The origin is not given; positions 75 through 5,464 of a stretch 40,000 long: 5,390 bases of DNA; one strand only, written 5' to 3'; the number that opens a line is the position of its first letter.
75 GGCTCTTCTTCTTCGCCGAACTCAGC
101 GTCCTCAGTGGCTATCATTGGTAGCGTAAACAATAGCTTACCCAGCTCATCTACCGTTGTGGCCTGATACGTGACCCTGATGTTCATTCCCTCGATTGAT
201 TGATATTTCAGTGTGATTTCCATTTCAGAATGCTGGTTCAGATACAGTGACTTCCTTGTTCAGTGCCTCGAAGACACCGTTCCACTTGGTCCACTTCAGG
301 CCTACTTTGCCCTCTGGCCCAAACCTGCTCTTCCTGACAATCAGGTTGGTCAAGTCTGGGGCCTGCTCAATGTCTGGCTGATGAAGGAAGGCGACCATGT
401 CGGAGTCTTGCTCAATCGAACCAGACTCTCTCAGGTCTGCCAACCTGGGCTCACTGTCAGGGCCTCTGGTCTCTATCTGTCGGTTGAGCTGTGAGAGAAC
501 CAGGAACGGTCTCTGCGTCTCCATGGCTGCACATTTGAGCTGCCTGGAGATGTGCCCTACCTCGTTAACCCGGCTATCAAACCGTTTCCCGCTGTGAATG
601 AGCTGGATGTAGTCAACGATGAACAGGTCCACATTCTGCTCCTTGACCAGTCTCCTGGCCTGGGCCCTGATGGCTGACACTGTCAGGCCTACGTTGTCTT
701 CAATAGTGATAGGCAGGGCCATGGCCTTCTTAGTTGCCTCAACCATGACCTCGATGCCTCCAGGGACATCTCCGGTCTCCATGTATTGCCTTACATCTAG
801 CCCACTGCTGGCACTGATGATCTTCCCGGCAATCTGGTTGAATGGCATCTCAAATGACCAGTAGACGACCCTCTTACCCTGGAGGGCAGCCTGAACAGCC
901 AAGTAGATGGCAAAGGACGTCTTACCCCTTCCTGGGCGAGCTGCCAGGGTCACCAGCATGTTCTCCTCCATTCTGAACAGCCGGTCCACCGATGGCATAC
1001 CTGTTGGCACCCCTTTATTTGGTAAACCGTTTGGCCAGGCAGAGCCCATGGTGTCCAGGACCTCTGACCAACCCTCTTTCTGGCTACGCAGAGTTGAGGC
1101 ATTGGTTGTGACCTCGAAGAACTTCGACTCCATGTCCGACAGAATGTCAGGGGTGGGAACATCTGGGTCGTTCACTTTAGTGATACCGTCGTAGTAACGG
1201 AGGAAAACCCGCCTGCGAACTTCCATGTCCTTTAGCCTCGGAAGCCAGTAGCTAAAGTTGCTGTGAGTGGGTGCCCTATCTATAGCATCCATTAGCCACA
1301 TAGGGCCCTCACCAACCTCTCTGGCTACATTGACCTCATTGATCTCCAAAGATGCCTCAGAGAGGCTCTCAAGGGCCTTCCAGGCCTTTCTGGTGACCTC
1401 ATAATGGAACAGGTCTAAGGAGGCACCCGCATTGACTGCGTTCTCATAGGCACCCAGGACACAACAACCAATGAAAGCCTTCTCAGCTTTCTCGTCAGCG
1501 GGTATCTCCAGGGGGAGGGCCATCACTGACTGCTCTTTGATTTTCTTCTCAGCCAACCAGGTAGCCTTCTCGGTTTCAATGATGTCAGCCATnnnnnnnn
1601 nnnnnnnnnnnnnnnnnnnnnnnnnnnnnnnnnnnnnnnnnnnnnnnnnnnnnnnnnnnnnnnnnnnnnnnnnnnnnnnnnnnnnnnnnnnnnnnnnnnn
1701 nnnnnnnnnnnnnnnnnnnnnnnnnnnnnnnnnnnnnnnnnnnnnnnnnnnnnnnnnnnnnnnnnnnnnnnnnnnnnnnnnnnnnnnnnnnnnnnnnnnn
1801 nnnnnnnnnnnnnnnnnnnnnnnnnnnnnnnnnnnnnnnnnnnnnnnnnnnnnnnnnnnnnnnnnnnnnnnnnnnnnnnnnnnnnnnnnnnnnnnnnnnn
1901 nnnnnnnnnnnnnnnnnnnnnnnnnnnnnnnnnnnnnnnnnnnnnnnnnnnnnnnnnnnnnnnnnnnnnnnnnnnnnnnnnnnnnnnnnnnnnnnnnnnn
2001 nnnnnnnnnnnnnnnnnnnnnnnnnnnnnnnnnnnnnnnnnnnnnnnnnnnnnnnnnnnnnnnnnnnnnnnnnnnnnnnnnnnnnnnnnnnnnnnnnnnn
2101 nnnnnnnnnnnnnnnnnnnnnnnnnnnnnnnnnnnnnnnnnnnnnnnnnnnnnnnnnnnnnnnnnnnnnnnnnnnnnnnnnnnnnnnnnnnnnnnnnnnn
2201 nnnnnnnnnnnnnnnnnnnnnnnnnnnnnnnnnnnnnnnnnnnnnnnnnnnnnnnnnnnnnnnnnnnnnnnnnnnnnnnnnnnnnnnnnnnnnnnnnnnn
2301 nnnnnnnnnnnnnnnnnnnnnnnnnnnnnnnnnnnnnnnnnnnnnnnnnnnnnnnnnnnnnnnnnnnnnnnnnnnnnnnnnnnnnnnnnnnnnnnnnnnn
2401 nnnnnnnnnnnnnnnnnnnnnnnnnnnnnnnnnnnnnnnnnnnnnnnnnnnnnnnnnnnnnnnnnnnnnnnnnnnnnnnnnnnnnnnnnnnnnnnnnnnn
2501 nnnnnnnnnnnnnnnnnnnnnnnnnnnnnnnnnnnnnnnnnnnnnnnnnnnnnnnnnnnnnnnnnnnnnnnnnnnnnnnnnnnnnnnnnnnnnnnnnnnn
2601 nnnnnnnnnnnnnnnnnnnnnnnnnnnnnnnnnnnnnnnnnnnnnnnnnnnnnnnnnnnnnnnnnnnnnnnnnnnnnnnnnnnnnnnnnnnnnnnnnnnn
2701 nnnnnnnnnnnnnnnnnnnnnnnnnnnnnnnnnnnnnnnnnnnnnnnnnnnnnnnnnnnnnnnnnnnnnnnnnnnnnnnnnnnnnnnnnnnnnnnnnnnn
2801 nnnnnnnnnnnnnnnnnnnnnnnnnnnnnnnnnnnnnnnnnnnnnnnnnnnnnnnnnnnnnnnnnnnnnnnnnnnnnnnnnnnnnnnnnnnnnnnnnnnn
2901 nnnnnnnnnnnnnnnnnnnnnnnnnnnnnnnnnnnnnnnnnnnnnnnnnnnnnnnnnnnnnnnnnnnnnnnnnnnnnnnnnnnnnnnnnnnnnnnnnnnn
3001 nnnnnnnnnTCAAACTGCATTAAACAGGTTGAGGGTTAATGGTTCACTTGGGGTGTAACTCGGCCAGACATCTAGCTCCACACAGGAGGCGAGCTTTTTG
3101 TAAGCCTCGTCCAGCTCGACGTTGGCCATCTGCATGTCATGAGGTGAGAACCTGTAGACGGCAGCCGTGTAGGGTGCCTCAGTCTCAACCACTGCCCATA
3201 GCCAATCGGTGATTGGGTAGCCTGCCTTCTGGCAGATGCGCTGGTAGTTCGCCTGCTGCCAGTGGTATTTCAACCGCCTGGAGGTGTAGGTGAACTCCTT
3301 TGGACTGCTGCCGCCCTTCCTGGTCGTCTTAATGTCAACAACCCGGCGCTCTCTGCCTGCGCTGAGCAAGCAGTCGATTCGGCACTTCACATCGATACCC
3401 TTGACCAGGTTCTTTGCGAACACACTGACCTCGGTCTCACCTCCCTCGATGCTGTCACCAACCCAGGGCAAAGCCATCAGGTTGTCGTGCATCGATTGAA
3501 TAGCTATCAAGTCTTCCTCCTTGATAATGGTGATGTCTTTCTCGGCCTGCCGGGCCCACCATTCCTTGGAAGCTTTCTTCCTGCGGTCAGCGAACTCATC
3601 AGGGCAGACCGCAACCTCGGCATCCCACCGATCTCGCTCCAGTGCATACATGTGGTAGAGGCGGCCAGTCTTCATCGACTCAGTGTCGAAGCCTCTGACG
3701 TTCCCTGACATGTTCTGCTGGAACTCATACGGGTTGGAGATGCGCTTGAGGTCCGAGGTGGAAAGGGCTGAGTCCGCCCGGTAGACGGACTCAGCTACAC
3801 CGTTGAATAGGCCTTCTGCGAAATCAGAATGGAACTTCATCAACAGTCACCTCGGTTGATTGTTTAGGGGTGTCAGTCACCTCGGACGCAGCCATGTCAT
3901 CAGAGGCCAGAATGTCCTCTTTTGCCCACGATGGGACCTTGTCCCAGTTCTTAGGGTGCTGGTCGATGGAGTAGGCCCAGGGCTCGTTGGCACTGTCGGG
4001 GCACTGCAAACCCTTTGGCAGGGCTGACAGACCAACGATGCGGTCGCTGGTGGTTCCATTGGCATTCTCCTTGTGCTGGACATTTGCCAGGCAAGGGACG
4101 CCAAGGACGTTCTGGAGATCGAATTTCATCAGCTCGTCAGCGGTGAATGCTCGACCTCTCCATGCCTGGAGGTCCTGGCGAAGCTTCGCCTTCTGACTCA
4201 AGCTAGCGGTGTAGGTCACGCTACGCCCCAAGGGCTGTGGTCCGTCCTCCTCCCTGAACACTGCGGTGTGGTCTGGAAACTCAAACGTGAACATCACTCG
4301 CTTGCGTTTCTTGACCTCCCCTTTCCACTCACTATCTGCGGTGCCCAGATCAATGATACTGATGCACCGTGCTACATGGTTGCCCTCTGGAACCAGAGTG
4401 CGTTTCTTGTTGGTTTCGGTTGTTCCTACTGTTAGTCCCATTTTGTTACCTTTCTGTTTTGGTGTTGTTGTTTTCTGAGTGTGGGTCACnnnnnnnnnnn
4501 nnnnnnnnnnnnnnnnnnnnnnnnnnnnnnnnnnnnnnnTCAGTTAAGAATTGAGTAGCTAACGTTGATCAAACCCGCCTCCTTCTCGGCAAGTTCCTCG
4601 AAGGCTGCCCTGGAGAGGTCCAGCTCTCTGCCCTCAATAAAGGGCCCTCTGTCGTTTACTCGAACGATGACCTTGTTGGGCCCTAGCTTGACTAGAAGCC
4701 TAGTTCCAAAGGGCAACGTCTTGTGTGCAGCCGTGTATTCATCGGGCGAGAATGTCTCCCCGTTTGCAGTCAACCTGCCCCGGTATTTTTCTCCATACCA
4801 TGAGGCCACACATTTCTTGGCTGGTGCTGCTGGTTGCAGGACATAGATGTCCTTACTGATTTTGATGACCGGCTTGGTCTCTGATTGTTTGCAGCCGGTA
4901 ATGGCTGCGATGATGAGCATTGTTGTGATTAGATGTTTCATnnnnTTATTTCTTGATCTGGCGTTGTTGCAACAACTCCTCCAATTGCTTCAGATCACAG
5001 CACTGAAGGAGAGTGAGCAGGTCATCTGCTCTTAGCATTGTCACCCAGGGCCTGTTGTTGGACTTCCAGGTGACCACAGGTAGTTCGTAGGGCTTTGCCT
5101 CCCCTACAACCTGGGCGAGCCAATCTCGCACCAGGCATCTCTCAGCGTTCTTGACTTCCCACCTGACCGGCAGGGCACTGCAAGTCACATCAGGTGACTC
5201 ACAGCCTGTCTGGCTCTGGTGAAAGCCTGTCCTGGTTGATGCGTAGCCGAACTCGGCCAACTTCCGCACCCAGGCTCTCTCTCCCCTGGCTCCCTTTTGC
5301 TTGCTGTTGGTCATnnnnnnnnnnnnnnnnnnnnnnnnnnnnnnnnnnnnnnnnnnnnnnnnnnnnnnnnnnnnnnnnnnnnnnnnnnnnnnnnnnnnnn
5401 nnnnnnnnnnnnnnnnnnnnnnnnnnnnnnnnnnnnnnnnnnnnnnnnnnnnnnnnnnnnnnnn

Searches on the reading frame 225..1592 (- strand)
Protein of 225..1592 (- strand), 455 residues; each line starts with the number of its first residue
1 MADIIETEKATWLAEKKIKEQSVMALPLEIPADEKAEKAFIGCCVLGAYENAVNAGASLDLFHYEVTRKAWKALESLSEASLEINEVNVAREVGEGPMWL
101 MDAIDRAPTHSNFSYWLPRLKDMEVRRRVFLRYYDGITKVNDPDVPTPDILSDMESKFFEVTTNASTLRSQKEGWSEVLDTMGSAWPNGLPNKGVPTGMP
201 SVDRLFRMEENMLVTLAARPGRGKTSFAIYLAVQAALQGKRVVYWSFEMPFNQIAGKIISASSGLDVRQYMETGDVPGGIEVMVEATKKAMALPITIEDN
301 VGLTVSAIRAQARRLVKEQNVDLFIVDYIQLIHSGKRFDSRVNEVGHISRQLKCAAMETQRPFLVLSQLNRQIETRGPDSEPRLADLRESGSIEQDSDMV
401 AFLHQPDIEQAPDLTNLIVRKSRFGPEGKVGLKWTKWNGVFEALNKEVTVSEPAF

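Call 43: search_protein_families(library=pfam, proteins=[window:225-1592:-], max_evalue=0.001)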
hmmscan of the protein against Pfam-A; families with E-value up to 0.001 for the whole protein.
window:225-1592:- (455 aa): 3 families
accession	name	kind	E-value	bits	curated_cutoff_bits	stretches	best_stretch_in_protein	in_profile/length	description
PF03796.21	DnaB_C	-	2.2e-63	214.5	27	1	194-438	1-250/255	DnaB-like helicase C terminal domain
PF13481.12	AAA_25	-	3.7e-09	36.9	27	1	210-357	32-178/195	AAA domain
PF06745.19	ATPase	-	6.6e-08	32.6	26.6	1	195-335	1-135/231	KaiC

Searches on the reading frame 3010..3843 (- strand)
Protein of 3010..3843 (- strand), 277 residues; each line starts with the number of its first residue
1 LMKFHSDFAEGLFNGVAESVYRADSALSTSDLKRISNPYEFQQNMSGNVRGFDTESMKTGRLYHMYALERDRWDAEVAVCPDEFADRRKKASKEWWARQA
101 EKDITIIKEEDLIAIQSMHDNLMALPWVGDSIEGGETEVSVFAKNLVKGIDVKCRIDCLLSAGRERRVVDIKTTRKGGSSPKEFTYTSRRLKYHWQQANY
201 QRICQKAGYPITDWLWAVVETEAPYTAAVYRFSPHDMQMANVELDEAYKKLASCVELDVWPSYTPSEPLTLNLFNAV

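Call 43: search_protein_families(library=pfam, proteins=[window:3010-3843:-], max_evalue=0.001)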
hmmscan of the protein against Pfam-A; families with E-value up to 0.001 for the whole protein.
window:3010-3843:- (277 aa): 2 families
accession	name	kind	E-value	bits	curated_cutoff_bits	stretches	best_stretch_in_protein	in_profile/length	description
PF12684.13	DUF3799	-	6.6e-23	82.1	26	1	28-264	1-224/233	PDDEXK-like domain of unknown function (DUF3799)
PF12705.13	PDDEXK_1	-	5.8e-07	30.1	22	1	38-233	14-203/247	PD-(D/E)XK nuclease superfamily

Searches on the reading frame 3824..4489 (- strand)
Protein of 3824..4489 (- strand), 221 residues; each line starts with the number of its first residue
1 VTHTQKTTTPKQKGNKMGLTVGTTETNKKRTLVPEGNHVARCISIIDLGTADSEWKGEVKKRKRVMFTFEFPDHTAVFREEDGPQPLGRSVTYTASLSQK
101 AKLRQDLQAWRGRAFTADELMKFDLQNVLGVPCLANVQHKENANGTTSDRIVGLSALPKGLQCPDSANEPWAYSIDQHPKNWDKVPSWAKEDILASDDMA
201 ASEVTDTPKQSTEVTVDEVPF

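Call 9: search_protein_families(library=phrogs, proteins=[window:3824-4489:-], max_evalue=0.01)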
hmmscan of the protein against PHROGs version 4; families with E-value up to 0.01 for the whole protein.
window:3824-4489:- (221 aa): 2 families
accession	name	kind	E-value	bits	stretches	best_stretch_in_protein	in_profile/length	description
phrog_862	-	unknown function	5.6e-12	47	1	19-151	20-153/276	-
phrog_6599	-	unknown function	1.9e-09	38.7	1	23-161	10-154/245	-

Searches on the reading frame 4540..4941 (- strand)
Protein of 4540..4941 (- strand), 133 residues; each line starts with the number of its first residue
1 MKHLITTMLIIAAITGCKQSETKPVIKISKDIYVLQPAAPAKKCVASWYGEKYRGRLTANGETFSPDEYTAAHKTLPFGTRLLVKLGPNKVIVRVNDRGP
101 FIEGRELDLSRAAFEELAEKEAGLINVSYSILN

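Call 9: search_protein_families(library=phrogs, proteins=[window:4540-4941:-], max_evalue=0.01)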
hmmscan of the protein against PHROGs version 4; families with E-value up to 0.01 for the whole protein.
window:4540-4941:- (133 aa): 3 families
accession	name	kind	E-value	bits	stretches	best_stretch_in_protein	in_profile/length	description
phrog_7930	-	other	8.5e-26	91.2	1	41-128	287-378/896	lipoprotein precursor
phrog_28106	-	unknown function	1.7e-18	68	1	36-128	95-189/290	-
phrog_812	-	lysis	0.0077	17.4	1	1-55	1-52/102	Rz-like spanin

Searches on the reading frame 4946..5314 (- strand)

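Call 5: search_protein_families(library=pfam, proteins=[window:4946-5314:-], max_evalue=0.01)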
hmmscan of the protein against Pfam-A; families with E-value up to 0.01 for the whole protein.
window:4946-5314:- (122 aa): 1 family
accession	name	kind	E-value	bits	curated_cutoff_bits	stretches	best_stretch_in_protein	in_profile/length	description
PF24608.2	PDDEXK_15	-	3.8e-06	27.3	27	1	3-99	1-116/164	Phage putative PDDEXK endonuclease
